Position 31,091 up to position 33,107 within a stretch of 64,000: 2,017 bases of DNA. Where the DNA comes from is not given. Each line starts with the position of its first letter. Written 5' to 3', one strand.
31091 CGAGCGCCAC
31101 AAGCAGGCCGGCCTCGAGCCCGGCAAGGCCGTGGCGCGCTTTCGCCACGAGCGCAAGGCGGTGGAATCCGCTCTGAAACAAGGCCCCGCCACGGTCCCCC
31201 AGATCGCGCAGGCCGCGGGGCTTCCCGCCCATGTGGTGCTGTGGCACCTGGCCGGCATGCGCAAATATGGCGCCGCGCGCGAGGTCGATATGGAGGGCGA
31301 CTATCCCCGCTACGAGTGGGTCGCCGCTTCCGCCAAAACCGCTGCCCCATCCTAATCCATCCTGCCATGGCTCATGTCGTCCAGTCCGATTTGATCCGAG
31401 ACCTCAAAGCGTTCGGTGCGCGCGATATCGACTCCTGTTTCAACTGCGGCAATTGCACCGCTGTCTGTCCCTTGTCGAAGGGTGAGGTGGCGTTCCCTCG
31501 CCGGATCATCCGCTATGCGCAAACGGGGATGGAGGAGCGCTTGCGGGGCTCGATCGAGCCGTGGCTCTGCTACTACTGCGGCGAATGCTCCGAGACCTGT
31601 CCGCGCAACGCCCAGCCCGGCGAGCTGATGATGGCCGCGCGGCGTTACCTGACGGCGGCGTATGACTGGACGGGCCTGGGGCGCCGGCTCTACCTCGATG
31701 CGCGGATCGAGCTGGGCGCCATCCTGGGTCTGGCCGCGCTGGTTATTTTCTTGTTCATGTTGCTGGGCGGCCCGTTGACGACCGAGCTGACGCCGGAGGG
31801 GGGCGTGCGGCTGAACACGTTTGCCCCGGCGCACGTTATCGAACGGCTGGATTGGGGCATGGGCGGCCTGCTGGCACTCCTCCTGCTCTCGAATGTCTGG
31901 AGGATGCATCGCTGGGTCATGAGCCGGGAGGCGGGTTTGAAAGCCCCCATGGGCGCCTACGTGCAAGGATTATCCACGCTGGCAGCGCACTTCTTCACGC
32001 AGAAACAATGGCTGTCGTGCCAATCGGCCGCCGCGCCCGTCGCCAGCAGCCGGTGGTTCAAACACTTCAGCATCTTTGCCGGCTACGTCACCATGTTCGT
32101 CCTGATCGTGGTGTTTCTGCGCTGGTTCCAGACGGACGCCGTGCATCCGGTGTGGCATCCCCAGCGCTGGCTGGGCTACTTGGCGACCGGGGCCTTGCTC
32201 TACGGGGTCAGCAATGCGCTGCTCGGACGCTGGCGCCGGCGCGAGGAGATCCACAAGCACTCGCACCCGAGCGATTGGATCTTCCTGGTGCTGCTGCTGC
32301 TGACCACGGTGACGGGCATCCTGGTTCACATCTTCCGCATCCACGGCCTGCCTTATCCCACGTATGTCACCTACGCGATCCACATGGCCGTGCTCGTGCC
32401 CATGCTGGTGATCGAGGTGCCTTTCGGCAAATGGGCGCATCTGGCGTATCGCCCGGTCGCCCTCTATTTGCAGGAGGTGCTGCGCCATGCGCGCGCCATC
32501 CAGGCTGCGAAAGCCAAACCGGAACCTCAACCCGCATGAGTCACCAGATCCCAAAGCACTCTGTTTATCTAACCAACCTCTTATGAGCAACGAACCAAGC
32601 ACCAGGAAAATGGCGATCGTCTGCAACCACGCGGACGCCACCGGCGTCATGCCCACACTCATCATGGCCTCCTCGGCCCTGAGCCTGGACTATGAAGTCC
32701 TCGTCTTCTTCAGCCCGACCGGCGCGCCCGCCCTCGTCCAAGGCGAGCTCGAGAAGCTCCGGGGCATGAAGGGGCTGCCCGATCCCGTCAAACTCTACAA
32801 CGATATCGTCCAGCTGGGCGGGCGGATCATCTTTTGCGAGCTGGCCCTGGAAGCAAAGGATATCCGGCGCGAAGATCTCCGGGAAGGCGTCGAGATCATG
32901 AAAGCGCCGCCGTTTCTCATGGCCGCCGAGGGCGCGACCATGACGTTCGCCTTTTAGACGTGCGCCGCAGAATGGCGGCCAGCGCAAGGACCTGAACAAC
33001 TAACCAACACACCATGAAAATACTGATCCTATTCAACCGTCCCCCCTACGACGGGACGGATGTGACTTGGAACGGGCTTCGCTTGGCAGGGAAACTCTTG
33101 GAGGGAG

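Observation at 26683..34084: sigma54-driven Trx-TusA-MvhD-HdrA-HdrA'-wHTH-QmoC-DsrE-DsrE operon without HdrB, Apr/Dsr or hydrogenase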

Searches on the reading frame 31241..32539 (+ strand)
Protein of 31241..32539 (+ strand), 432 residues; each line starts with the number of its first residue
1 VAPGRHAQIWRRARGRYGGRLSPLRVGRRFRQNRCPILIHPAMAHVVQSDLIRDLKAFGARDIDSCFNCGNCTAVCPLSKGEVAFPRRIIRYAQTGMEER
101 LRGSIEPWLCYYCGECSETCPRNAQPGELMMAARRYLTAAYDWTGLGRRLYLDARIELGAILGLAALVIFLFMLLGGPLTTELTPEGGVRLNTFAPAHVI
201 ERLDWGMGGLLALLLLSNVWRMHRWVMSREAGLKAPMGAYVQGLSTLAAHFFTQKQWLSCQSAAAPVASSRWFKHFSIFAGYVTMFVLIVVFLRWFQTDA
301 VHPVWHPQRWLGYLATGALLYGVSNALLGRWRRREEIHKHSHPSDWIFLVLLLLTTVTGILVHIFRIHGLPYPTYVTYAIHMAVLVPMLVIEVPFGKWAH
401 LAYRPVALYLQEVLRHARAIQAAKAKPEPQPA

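Call 3: search_protein_families(library=pfam, proteins=[window:31241-32539:+], max_evalue=0.01)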
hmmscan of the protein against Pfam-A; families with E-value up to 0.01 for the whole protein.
window:31241-32539:+ (432 aa): 11 families
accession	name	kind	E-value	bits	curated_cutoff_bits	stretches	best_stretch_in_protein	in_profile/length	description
PF13183.11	Fer4_8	-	4.6e-09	37.1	27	1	63-123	2-67/68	4Fe-4S dicluster domain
PF13237.11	Fer4_10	-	5.1e-09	36.4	25.5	1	62-121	5-53/53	4Fe-4S dicluster domain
PF12838.12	Fer4_7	-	1.7e-07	32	27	1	65-124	1-52/52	4Fe-4S dicluster domain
PF13187.11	Fer4_9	-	3.4e-07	30.6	27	1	66-124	2-51/52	4Fe-4S dicluster domain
PF13534.11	Fer4_17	-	4e-06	27.7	22.2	1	65-123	1-59/61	4Fe-4S dicluster domain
PF25160.1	LdpA_Fe-S-bd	-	4.3e-06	26.9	27.6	1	64-80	26-42/49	LdpA Fe-S cluster-binding domain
PF00037.32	Fer4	-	2e-05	24.6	21.1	0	109-124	7-22/24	4Fe-4S binding domain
PF14697.11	Fer4_21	-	0.00033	21.2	35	0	63-78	38-53/59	4Fe-4S dicluster domain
PF13484.11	Fer4_16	-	0.00046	21.4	30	1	66-123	2-66/66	4Fe-4S double cluster binding domain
PF12797.12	Fer4_2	-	0.0057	17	24.5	0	62-77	6-21/22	4Fe-4S binding domain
PF12800.12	Fer4_4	-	0.0089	16.8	24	0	64-77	2-15/17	4Fe-4S binding domain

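Call 7: search_protein_families(library=ncbifam, proteins=[window:31241-32539:+], max_evalue=0.001)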
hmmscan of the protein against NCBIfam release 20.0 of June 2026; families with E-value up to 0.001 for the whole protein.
window:31241-32539:+ (432 aa): 22 families
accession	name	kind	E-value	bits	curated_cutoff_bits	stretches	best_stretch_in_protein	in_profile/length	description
NF038018.1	qmoC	equivalog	1.3e-59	202.5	300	1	50-408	4-358/360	quinone-interacting membrane-bound oxidoreductase complex subunit QmoC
TIGR03290.1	CoB_CoM_SS_C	equivalog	5.9e-14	52.3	160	1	64-136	2-74/144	CoB--CoM heterodisulfide reductase subunit C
NF011607.0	PRK15033.1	subfamily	1.6e-10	40.5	524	1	60-415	29-378/389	tricarballylate utilization 4Fe-4S protein TcuB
NF041779.1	hetero_SS_HdrC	equivalog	2.3e-10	40.3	350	1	59-132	26-98/198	ferredoxin:CoB-CoM heterodisulfide reductase subunit HdrC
NF041890.1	hdrC_Methbact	equivalog_domain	3.4e-10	39.8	270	1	47-128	12-92/192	ferredoxin:CoB-CoM heterodisulfide reductase subunit HdrC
TIGR00403.1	ndhI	equivalog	4.2e-07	29.7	302.35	1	32-142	33-131/183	NAD(P)H-quinone oxidoreductase subunit I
NF008369.0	PRK11168.1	equivalog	6.3e-07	28.6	278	1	61-137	8-87/401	anaerobic glycerol-3-phosphate dehydrogenase subunit C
TIGR01971.1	NuoI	subfamily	9.7e-07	28.4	113.05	1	63-124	41-97/121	NADH-quinone oxidoreductase, chain I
NF058577.1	FdxA_fam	equivalog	4e-06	26.9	65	0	62-78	34-50/52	4Fe-4S ferredoxin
NF042909.1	FMH_DH_FwdF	exception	9.9e-06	24.9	375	1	62-124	255-310/336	tungsten-dependent formylmethanofuran dehydrogenase subunit FwdF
TIGR02512.1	FeFe_hydrog_A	subfamily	1.7e-05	23.9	405.95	1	61-124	4-66/375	[FeFe] hydrogenase, group A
TIGR01945.1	rnfC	subfamily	1.9e-05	23.4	245.95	0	33-83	373-421/435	RnfABCDGE type electron transport complex subunit C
NF009226.0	PRK12576.1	equivalog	3.1e-05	23.5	344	1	65-136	155-236/317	succinate dehydrogenase/fumarate reductase iron-sulfur subunit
TIGR00314.1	cdhA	equivalog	4.5e-05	21.4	781.3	1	63-133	398-462/784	CO dehydrogenase/acetyl-CoA synthase complex subunit alpha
NF040763.1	FeFe_hydrog_A6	exception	5.7e-05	21.7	765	1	60-124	141-204/571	NADH-dependent [FeFe] hydrogenase, group A6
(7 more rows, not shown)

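Call 8: find_homologous_proteins(query=window:31367-32539:+, max_evalue=0.00001)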
Query window:31367-32539:+ (390 aa): 3632 proteins with E <= 0.00001 among 8000 candidates; the best 120 are listed.
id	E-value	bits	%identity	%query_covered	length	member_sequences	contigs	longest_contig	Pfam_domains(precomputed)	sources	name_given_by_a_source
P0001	1.6e-267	905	100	100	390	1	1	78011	PF00037.33,PF12838.13,PF13534.12,PF25160.2,PF13237.12,PF13183.12,PF13187.12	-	-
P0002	1.5e-224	764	82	100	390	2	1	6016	PF12838.13,PF13534.12,PF25160.2,PF13237.12,PF13183.12,PF13187.12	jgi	jgi:ferredoxin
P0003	7.0e-224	762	81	100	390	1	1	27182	PF13183.12,PF13187.12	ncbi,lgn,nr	ncbi:MAG: 4Fe-4S ferredoxin [Verrucomicrobia bacterium]|nr:4Fe-4S ferredoxin [Verrucomicrobiota bact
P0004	6.2e-214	729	77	100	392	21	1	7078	PF00037.33,PF13534.12,PF13237.12,PF13183.12,PF13187.12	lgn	-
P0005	2.3e-213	727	78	100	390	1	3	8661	PF00037.33,PF12838.13,PF13534.12,PF13237.12,PF13183.12,PF13187.12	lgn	-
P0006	4.7e-202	690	76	97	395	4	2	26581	PF12838.13,PF13534.12,PF25160.2,PF13237.12,PF13183.12,PF13187.12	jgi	jgi:quinone-modifying oxidoreductase, subunit QmoC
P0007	7.2e-200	683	72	100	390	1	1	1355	PF12838.13,PF13534.12,PF25160.2,PF13237.12,PF13183.12,PF13187.12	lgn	-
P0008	1.7e-152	527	76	73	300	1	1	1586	PF00037.33,PF12838.13,PF13534.12,PF25160.2,PF13237.12,PF13183.12,PF13187.12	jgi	jgi:quinone-modifying oxidoreductase subunit QmoC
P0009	5.6e-148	512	56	98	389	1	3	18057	PF13534.12,PF13183.12,PF13187.12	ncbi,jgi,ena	-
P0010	1.3e-144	501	58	97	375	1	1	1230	PF13534.12,PF13237.12,PF13183.12,PF13187.12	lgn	-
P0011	1.0e-143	498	57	96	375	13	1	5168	PF13534.12,PF13237.12,PF13183.12,PF13187.12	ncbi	-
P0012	2.5e-143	496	58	97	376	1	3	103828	PF12838.13,PF13534.12,PF13237.12,PF13183.12,PF13187.12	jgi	jgi:ferredoxin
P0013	5.9e-143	495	57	99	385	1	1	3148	PF12838.13,PF13534.12,PF13183.12,PF13187.12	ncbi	-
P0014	4.7e-142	492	55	97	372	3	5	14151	PF13484.12,PF12838.13,PF13534.12,PF13237.12,PF13183.12,PF13187.12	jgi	jgi:ferredoxin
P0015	2.8e-141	490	57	96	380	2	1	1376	PF12838.13,PF13534.12,PF13237.12,PF13183.12,PF13187.12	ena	-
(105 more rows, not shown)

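Call 11: find_encoding_contigs(protein=P0003, flank=10000, max_places=2)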
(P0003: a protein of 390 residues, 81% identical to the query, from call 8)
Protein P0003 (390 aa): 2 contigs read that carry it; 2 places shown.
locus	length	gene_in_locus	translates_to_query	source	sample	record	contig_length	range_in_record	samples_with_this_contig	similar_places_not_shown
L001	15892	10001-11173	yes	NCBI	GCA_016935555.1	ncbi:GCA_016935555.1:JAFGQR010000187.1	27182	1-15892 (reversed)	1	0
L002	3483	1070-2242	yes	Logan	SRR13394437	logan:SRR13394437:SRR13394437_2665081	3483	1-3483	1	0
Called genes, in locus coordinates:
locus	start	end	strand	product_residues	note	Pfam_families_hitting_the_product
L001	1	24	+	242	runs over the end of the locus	PF00005:ABC_tran, PF13304:AAA_21 (faint)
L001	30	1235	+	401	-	PF12704:MacB_PCD, PF02687:FtsX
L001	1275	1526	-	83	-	-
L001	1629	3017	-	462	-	PF00291:PALP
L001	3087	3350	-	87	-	PF01371:Trp_repressor, PF13551:HTH_29 (weak)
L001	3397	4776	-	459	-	PF00989:PAS, PF00158:Sigma54_activat, PF14532:Sigma54_activ_2, PF07728:AAA_5, PF25601:AAA_lid_14, PF02954:HTH_8 (weak)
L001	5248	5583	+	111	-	PF00085:Thioredoxin, PF13098:Thioredoxin_2, PF13905:Thioredoxin_8 (faint)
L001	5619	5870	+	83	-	PF01206:TusA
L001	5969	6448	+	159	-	PF02662:FlpD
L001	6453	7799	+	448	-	PF00890:FAD_binding_2 (weak), PF01134:GIDA (weak), PF01266:DAO (weak), PF01946:Thi4 (weak), PF07992:Pyr_redox_2 (weak), PF12831:FAD_oxidored, PF13187:Fer4_9, PF00037:Fer4, +8 more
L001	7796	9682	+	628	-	PF07992:Pyr_redox_2, PF12831:FAD_oxidored (weak), PF13450:NAD_binding_8 (weak), PF13237:Fer4_10, PF14697:Fer4_21, PF12838:Fer4_7, PF13187:Fer4_9 (weak), PF00037:Fer4, +5 more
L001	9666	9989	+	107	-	-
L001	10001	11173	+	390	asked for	PF13183:Fer4_8 (weak), PF13187:Fer4_9 (weak)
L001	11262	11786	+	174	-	PF02635:DsrE (weak), PF13686:DrsE_2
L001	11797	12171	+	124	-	PF13686:DrsE_2 (faint)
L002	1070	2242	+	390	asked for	PF13183:Fer4_8 (weak), PF13187:Fer4_9 (weak)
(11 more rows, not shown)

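Call 12: find_related_loci(query=A1, collection=genome_contigs, flank=9000)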
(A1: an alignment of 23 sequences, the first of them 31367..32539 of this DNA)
Query A1 (390 aa) in genome_contigs; peptide patterns used: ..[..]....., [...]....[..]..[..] (x = any residue, [..] = any of these).
600 stretches matched a pattern (row limit reached: there are more); 596 encode a relative of the query (tblastn E <= 1e-3); the best 80 are kept; 80 distinct loci.
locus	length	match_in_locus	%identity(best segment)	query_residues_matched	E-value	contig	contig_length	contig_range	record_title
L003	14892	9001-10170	81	1-390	0e+0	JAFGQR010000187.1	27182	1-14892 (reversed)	MAG: Verrucomicrobia bacterium isolate Zod_Metabat.779 k87_13808829, whole genome shotgun sequence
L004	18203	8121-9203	57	5-376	4e-145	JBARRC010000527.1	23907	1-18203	MAG: Phycisphaerae bacterium isolate MFD13433_ilm_asm_bin31 k127_290238, whole genome shotgun sequence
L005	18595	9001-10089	57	1-375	1e-140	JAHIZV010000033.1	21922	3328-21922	MAG: Verrucomicrobia bacterium isolate Modern_marine.mb.194 Modern_marine.mb.194_k141_444497, whole genome shotgun seque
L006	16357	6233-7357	53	12-383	9e-139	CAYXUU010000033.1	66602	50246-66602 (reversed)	MAG TPA_asm: uncultured Bacteroidales bacterium isolate SRP167671_co1_178 genome assembly, contig: NODE_434_length_66602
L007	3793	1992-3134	51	5-382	4e-141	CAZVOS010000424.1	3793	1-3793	MAG TPA_asm: uncultured Bacteroidales bacterium isolate SRP178699_co1_517 genome assembly, contig: NODE_37552_length_379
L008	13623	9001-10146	54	1-390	3e-134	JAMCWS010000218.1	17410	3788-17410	MAG: bacterium isolate FK_Sedi_B_Bin.51 NODE_11915_length_17410_cov_1.72713, whole genome shotgun sequence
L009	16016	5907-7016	54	5-383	2e-131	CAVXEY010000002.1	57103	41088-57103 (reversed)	MAG: uncultured delta proteobacterium isolate MFD02416.bin.1.108 genome assembly, contig: contig_102794, whole genome sh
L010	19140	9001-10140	50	1-383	2e-130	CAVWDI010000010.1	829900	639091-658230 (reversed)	MAG: uncultured Chloroflexia bacterium isolate MFD03804.bin.2.42 genome assembly, contig: contig_31633, whole genome sho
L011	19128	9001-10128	49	1-382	3e-130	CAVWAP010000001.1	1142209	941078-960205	MAG: uncultured Bacteroidales bacterium isolate MFD03804.bin.1.231 genome assembly, contig: contig_10748, whole genome s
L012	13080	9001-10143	50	5-380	1e-129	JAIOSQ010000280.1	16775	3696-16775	MAG: Bacteroidales bacterium isolate SMBSF48 bin_32_k127_661869, whole genome shotgun sequence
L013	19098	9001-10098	51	5-375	7e-129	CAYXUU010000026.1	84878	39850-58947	MAG TPA_asm: uncultured Bacteroidales bacterium isolate SRP167671_co1_178 genome assembly, contig: NODE_262_length_84878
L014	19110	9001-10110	52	1-381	8e-133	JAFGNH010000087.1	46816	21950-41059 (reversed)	MAG: Anaerolineales bacterium isolate Zod_Metabat.534 k87_4071191, whole genome shotgun sequence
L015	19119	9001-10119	51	1-376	4e-128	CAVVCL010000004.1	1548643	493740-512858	MAG: uncultured Chloroflexia bacterium isolate MFD02416.bin.1.75 genome assembly, contig: contig_3050, whole genome shot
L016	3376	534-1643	53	5-384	9e-132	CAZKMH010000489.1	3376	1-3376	MAG TPA_asm: uncultured Rikenellaceae bacterium isolate binchicken_co259_326 genome assembly, contig: NODE_40102_length_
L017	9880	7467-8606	51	1-390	8e-128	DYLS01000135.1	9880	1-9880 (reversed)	MAG TPA_asm: Blastopirellula marina isolate SulCav_AS07-7_2_60_60 SulCav_AS07_7_6656_length_9880_cov_34_169262, whole ge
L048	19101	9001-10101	50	4-377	4e-122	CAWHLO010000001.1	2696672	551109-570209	MAG: uncultured Acidobacteriota bacterium isolate MFD02923.bin.1.41 genome assembly, contig: contig_6442, whole genome s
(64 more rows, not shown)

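Call 23: find_encoding_contigs(protein=window:31367-32539:+, flank=10000, max_places=1)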
Protein window:31367-32539:+ (390 aa): 1 contig read that carries it; 1 place shown.
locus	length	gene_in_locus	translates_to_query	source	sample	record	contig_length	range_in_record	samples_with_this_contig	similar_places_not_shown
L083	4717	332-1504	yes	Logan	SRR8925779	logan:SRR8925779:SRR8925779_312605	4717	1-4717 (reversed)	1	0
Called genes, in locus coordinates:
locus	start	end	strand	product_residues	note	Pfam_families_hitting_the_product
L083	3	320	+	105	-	?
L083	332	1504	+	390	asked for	PF25160:LdpA_Fe-S-bd (faint), PF00037:Fer4 (faint), PF12838:Fer4_7 (weak), PF13183:Fer4_8, PF13187:Fer4_9 (weak), PF13237:Fer4_10, PF13534:Fer4_17 (weak)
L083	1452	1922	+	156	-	PF13686:DrsE_2 (faint)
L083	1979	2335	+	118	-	PF02635:DsrE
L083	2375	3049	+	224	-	PF01980:TrmO_N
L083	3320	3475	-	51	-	-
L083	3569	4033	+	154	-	PF02579:Nitro_FeMo-Co (weak)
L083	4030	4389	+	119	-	PF02579:Nitro_FeMo-Co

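Call 31: search_solved_structures(query=window:31367-32539:+, max_evalue=0.01)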
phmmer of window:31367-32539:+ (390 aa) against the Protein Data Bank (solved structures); distinct sequences matched with E-value up to 0.01: 16.
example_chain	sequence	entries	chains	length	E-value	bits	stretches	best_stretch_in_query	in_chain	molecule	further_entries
8rvv_C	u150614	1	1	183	3.2e-12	49.7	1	8-94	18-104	H(2):CoB-CoM heterodisulfide,ferredoxin reductase subunit C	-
8rvu_c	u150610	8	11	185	3.3e-12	49.7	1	8-94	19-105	H(2):CoB-CoM heterodisulfide,ferredoxin reductase subunit C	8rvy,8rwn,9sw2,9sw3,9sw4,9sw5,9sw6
5odc_C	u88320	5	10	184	1.5e-09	40.9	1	21-93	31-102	Heterodisulfide reductase, subunit C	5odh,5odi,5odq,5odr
9sfi_E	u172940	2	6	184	2.4e-09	40.2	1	20-93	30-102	H(2)/formate:CoB-CoM heterodisulfide,ferredoxin reductase subunit C2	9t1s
7bkb_C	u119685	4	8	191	9.2e-09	38.3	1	22-93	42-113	CoB--CoM heterodisulfide reductase subunit C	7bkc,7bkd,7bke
5t5i_F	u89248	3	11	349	1.7e-07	34.2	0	20-82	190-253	Tungsten formylmethanofuran dehydrogenase subunit fwdF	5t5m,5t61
9sw6_H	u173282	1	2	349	2.5e-07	33.6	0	20-82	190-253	Tungsten formylmethanofuran dehydrogenase, subunit F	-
7wfg_I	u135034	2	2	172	0.00084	22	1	20-83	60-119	NAD(P)H-quinone oxidoreductase subunit I, chloroplastic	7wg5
1kf6_B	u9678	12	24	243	0.00092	21.9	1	21-88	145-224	FUMARATE REDUCTASE IRON-SULFUR PROTEIN | Fumarate reductase iron-sulfur subunit | Fumarate reductase (Anaerobic), Fe-S subunit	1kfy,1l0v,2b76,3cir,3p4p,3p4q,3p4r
9eri_C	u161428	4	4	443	0.0017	21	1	22-93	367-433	Na(+)-translocating ferredoxin:NAD(+) oxidoreductase complex subunit C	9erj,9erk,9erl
31ox_C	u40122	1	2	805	0.0019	20.8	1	21-117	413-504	Acetyl-CoA decarbonylase/synthase complex subunit alpha 2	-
9grx_I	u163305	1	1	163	0.0026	20.4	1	20-83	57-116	NAD(P)H-quinone oxidoreductase subunit I, chloroplastic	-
5t5i_G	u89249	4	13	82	0.0029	20.2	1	22-82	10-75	Tungsten formylmethanofuran dehydrogenase subunit fwdG | Tungsten formylmethanofuran dehydrogenase, subunit G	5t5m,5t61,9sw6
7eu3_I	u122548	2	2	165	0.0032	20.1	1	20-82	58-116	NAD(P)H-quinone oxidoreductase subunit I, chloroplastic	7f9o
6hum_I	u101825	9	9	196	0.0033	20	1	20-106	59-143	NAD(P)H-quinone oxidoreductase subunit I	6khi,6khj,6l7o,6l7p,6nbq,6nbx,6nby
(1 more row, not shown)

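Call 78: search_protein_families(library=ncbifam, proteins=[L048:4316-7027:+], max_evalue=1e-10)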
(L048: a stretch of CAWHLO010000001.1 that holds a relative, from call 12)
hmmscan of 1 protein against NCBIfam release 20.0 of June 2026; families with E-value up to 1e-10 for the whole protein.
L048:4316-7027:+ (903 aa): 44 families (the best 25 are shown)
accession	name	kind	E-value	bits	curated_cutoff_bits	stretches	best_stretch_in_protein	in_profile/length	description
NF009410.0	PRK12771.1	subfamily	9.3e-153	509.8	516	1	143-656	37-544/566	NAD(P)-binding protein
NF009454.0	PRK12814.1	equivalog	4.3e-140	468.1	916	1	153-633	101-581/657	putative NADPH-dependent glutamate synthase small subunit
NF040770.1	hetero_SS_HdrA2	exception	2.9e-134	449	1100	2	619-897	283-561/777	CoB-CoM heterodisulfide reductase HdrA2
NF009414.0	PRK12778.1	equivalog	6.2e-110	368.6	1103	1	153-554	336-751/752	bifunctional dihydroorotate dehydrogenase B NAD binding subunit/NADPH-dependent glutamate synthase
TIGR03315.1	Se_ygfK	equivalog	8.7e-101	337.9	835.3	1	151-640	442-901/1012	putative selenate reductase subunit YgfK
TIGR01316.1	gltA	equivalog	6.8e-97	325.1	471.75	1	152-552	34-449/449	NADPH-dependent glutamate synthase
NF041778.1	hetero_SS_HdrA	equivalog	6e-93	312.1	1400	2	626-897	300-571/771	ferredoxin:CoB-CoM heterodisulfide reductase subunit HdrA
NF041891.1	hdrA_Methbact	equivalog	6.8e-88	295.7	1300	2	620-896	281-556/762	ferredoxin:CoB-CoM heterodisulfide reductase subunit HdrA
NF010590.0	PRK13984.1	equivalog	5.4e-85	285.8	946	1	155-555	197-609/611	putative oxidoreductase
TIGR01318.1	gltD_gamma_fam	subfamily_domain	2.7e-84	283.4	482.95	1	151-553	45-466/467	glutamate synthase, small subunit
NF009409.0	PRK12770.1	subfamily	6.5e-79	265.6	343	1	242-555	14-353/360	putative glutamate synthase subunit beta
NF009408.0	PRK12769.1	equivalog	6.8e-77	259.1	1003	1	153-554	233-653/659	formate-dependent uric acid utilization protein AegA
NF009415.0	PRK12779.1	equivalog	2e-76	257.7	1519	1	156-549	210-623/944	putative bifunctional glutamate synthase subunit beta/2-polyprenylphenol hydroxylase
NF009413.0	PRK12775.1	equivalog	6.4e-75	252.7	1895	1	155-555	340-757/1006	putative trifunctional 2-polyprenylphenol hydroxylase/glutamate synthase subunit beta/ferritin domain-containing protein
TIGR01317.1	GOGAT_sm_gam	subfamily_domain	7.6e-70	236.1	447.7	1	152-555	48-481/485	glutamate synthase small subunit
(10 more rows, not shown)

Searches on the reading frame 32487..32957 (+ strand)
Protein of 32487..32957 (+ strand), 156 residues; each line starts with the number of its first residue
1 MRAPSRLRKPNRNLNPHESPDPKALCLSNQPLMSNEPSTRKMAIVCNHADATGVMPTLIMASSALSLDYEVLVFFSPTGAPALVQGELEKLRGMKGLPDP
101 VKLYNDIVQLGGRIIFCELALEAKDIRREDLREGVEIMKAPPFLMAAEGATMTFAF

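Call 3: search_protein_families(library=pfam, proteins=[window:32487-32957:+], max_evalue=0.01)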
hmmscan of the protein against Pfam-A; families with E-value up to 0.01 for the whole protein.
window:32487-32957:+ (156 aa): 2 families
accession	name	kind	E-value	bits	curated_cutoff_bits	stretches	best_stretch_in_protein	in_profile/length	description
PF13686.11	DrsE_2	-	3.5e-09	37.2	25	1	39-83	2-46/156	DsrE/DsrF/DrsH-like family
PF02635.20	DsrE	-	0.0044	17.6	22.7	1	57-141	20-101/116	DsrE/DsrF-like family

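Call 7: search_protein_families(library=ncbifam, proteins=[window:32487-32957:+], max_evalue=0.001)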
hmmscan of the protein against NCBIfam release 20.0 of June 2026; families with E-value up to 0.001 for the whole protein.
window:32487-32957:+ (156 aa): 1 family
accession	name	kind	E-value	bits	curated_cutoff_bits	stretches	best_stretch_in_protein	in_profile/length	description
NF047629.1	SulfCarrDsrE2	equivalog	1.5e-06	28.5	210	0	39-80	3-44/159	sulfur carrier protein DsrE2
